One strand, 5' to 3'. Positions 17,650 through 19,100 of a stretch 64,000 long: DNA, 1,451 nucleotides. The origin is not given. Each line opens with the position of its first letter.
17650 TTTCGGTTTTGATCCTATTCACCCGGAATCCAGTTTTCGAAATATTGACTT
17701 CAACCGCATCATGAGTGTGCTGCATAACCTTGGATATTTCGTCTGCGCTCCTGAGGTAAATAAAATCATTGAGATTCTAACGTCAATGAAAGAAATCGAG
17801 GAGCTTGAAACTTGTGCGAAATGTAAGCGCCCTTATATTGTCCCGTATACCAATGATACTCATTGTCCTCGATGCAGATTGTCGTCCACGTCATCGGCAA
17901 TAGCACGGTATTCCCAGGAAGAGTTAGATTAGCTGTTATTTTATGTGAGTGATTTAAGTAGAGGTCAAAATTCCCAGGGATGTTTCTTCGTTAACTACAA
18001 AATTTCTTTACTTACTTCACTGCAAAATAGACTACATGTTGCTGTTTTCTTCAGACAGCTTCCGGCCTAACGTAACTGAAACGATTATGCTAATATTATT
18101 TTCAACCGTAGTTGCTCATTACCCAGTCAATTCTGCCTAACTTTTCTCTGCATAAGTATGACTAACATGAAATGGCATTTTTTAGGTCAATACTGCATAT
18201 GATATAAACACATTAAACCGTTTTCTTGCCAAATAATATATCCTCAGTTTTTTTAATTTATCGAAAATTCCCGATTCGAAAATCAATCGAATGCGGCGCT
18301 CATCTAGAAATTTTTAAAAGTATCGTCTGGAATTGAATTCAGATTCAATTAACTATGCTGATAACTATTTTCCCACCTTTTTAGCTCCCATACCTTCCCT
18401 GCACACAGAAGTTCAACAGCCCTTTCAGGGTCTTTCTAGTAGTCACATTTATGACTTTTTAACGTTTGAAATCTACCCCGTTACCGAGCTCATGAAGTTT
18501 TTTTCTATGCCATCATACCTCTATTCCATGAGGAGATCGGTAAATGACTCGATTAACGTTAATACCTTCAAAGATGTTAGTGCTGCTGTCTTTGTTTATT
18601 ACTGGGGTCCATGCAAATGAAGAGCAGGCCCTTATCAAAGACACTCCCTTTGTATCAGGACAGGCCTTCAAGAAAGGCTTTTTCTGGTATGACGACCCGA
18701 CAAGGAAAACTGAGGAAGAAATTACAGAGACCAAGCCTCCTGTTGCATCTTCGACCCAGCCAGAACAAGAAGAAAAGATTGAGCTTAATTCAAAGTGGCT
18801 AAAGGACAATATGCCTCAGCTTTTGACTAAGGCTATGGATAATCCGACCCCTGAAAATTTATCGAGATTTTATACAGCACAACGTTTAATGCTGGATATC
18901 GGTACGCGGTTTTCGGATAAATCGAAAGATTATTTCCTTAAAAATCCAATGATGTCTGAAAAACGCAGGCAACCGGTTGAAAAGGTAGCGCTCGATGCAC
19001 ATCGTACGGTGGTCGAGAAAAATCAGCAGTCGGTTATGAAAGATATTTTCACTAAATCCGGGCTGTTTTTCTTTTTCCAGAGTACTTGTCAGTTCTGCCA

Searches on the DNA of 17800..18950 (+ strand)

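Call 46: search_dna_similar(query=window:17800-18950:+, collection=plasmids, mode=distant, rows=spread, max_rows=30)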
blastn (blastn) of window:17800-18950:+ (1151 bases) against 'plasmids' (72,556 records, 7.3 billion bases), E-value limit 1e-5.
Records with a match: 1864; places in all: 1885; records where one place covers at least 80% of the query: 291.
Best place of each record, by identity: >=99% 210; 95-99% 2; 90-95% 5; 80-90% 119; 60-80% 1528.
By first word of the organism name: Escherichia 582; Klebsiella 558; Salmonella 342; Enterobacter 272; Citrobacter 59; Leclercia 14; Raoultella 9; Shigella 8; Serratia 7; Morganella 2; and 8 more.
By predicted mobility (MOB-suite, as given by PLSDB): conjugative 1712; mobilizable 108; non-mobilizable 44.
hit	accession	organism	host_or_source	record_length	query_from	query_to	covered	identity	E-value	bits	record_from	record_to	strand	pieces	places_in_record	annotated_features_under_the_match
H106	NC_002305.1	Salmonella enterica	-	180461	1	1151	100%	100.0%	0e+0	2076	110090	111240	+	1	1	thioredoxin family protein | hypothetical protein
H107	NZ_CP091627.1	Salmonella enterica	Homo sapiens,feces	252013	1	1151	100%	100.0%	0e+0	2076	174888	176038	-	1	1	thioredoxin family protein | hypothetical protein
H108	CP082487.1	Salmonella enterica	Animal-Turkey-Young Turkey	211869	1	1151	100%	99.9%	0e+0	2072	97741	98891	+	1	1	thioredoxin family protein | hypothetical protein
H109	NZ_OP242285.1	Escherichia coli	Homo sapiens,stool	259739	1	1151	100%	99.8%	0e+0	2067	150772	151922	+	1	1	thioredoxin family protein | hypothetical protein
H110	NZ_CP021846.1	Escherichia coli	Homo sapiens,urine; urinary tract ...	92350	1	1151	80%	83.7%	0e+0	957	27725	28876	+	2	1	none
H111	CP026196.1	Enterobacteriaceae bacterium ENNIH1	-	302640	1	1151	80%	82.5%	0e+0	919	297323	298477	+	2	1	thioredoxin family protein | hypothetical protein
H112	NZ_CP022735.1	Escherichia coli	Homo sapiens,urine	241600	699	1151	39%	72.2%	1e-63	251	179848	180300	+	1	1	thioredoxin family protein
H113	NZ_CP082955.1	Salmonella enterica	mixed culture,anthropogenic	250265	699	1151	39%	72.2%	1e-63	251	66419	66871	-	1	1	thioredoxin family protein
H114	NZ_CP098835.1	Salmonella enterica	pig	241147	699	1151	39%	72.2%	1e-63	251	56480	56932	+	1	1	thioredoxin family protein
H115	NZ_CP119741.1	Escherichia coli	bovine,pure culture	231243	699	1151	39%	72.2%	1e-63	251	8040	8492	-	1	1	thioredoxin family protein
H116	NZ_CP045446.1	Salmonella enterica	poultry,cloacal swabs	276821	699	1151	39%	72.2%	1e-63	251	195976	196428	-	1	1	thioredoxin family protein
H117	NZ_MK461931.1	Escherichia coli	pig,Pig rectal swab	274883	699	1151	39%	72.2%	1e-63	251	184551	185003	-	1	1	thioredoxin family protein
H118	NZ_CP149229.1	Salmonella enterica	-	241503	699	1151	39%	72.2%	1e-63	251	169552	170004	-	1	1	thioredoxin family protein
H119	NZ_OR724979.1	Escherichia coli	-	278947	699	1151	39%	72.2%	1e-63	251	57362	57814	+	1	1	thioredoxin family protein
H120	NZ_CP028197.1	Salmonella enterica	-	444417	699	1151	39%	71.7%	2e-60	241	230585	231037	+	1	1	thioredoxin family protein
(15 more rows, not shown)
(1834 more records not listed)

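Call 47: get_annotated_region(hit=H111, flank=200)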
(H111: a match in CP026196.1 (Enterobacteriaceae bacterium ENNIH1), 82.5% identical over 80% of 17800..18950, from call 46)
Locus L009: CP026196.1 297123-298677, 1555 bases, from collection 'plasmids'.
description: Enterobacteriaceae bacterium ENNIH1 plasmid pENT-1f0b, complete sequence
organism: Enterobacteriaceae bacterium ENNIH1 (NCBI taxid 2066051)
taxonomy: Bacteria; Pseudomonadota; Gammaproteobacteria; Enterobacterales; Enterobacteriaceae; ; Enterobacteriaceae bacterium ENNIH1
host: -; source: -; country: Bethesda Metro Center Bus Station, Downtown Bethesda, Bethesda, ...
typing (MOB-suite, as given by PLSDB): conjugative; replicon IncHI1A,IncP; relaxase MOBH,MOBP; mating-pair formation MPF_F
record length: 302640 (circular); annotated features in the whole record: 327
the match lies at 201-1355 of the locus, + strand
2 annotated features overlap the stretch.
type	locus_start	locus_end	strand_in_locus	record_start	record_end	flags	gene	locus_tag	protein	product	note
CDS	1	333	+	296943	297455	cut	-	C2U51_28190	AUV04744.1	hypothetical protein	-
CDS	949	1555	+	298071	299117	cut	-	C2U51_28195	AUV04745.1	thioredoxin family protein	-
